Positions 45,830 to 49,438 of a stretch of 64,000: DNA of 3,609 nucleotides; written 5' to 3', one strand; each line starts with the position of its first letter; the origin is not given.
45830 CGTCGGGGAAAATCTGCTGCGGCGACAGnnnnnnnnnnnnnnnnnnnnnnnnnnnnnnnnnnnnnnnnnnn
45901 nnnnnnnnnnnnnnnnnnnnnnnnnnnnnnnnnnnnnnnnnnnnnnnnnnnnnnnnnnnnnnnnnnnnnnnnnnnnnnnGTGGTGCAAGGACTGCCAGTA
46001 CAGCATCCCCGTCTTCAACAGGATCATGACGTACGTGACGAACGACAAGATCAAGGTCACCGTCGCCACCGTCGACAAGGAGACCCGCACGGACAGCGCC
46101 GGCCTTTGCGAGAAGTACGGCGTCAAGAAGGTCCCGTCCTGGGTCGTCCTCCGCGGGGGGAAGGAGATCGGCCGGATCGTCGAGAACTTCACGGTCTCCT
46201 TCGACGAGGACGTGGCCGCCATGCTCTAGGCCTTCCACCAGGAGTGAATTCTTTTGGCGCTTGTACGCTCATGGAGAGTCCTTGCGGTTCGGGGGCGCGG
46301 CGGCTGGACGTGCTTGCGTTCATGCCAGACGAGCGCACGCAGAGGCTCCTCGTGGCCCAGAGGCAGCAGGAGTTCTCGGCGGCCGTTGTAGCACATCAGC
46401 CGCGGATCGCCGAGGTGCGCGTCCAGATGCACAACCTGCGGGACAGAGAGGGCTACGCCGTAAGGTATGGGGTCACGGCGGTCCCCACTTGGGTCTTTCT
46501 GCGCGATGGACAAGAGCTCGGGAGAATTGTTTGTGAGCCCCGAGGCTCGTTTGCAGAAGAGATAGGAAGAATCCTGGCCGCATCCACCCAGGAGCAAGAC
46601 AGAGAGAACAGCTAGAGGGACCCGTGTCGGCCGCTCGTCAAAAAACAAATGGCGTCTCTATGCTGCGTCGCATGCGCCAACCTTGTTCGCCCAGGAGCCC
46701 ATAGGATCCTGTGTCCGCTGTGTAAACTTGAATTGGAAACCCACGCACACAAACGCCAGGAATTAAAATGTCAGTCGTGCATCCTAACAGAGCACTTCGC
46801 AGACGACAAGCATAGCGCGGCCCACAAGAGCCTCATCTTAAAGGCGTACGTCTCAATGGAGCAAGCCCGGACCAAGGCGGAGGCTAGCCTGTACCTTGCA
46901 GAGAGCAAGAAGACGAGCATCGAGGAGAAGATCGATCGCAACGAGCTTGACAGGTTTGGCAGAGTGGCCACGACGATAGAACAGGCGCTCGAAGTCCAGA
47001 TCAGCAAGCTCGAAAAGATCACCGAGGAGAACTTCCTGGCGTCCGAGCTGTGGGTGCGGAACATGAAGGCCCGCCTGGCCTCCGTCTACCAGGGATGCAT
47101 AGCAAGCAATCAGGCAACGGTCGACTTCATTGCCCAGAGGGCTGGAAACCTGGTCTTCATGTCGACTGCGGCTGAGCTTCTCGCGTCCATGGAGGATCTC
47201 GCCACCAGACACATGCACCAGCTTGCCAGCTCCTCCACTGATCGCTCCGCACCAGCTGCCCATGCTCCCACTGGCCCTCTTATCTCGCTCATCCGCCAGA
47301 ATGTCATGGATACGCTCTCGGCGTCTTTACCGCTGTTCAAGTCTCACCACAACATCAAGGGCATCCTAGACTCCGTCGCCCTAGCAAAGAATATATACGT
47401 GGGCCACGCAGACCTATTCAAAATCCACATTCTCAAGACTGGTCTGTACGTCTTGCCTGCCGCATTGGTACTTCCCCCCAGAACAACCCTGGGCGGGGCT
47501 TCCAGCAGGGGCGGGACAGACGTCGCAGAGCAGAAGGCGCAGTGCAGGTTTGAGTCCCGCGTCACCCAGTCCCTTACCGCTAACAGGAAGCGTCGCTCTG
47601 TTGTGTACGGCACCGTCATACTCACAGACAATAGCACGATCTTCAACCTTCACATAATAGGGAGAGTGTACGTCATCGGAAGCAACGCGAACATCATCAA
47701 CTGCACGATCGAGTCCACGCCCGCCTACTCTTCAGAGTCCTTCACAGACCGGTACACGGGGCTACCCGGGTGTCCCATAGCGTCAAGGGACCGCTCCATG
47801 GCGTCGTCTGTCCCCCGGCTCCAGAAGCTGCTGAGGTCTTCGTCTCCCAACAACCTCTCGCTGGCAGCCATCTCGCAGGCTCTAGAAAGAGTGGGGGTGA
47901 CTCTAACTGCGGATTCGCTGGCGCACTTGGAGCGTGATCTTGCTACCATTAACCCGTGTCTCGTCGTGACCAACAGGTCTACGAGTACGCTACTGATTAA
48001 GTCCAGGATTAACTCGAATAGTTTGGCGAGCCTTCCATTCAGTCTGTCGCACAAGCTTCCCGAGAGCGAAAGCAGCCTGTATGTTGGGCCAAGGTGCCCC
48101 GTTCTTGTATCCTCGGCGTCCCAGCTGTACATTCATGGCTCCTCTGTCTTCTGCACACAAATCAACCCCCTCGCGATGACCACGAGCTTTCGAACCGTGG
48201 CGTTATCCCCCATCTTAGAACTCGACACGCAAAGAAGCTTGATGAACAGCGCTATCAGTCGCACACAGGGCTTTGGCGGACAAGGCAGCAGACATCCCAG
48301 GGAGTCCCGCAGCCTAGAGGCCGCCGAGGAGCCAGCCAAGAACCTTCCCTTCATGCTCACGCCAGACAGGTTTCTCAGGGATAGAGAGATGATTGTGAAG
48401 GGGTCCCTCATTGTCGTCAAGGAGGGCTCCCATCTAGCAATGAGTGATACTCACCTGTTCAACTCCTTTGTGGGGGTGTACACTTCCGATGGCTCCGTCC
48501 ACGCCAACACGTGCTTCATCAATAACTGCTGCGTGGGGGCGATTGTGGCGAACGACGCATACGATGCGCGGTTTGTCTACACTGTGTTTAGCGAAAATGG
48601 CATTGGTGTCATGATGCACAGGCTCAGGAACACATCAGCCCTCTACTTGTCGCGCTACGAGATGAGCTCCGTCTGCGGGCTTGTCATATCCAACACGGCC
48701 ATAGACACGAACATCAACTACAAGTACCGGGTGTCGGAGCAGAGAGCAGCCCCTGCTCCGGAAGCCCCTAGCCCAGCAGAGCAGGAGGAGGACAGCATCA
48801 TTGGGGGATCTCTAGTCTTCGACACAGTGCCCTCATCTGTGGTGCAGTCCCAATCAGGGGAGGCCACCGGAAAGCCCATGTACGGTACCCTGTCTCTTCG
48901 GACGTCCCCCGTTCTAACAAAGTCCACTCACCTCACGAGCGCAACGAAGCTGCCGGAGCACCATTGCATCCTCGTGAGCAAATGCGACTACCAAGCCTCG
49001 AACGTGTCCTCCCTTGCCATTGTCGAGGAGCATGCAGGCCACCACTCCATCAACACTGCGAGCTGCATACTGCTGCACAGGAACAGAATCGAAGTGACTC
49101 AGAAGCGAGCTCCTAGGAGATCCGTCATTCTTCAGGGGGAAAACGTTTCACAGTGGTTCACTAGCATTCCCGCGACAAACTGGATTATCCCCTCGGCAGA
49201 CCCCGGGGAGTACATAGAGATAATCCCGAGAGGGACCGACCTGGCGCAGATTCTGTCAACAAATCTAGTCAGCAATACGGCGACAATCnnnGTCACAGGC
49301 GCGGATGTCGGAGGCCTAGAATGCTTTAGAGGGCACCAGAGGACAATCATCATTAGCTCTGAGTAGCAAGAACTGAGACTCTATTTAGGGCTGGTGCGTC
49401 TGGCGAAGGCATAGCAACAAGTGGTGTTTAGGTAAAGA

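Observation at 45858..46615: Tandem thioredoxin gene pair: one copy with an atypical WCKDC site, the other lacking catalytic cysteines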

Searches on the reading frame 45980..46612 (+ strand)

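Call 4: search_protein_families(library=pfam, proteins=[window:45980-46612:+], max_evalue=1)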
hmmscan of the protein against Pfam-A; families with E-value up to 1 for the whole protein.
window:45980-46612:+ (211 aa): 2 families
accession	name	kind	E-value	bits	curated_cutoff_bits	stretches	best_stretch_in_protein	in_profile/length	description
PF13098.12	Thioredoxin_2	-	0.21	12.4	27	1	149-182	57-90/104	Thioredoxin-like domain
PF00085.26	Thioredoxin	-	0.32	11.5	23.5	1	145-184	50-89/103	Thioredoxin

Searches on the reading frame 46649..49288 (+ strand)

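Call 4: search_protein_families(library=pfam, proteins=[window:46649-49288:+], max_evalue=1)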
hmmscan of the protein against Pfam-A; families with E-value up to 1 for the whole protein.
window:46649-49288:+ (880 aa): 1 family
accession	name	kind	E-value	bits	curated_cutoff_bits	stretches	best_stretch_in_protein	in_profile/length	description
PF23548.1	Zn_ribbon_FGT1_2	-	0.45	10.6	27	0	3-33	2-34/35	FORGETTER1 second zinc ribbon domain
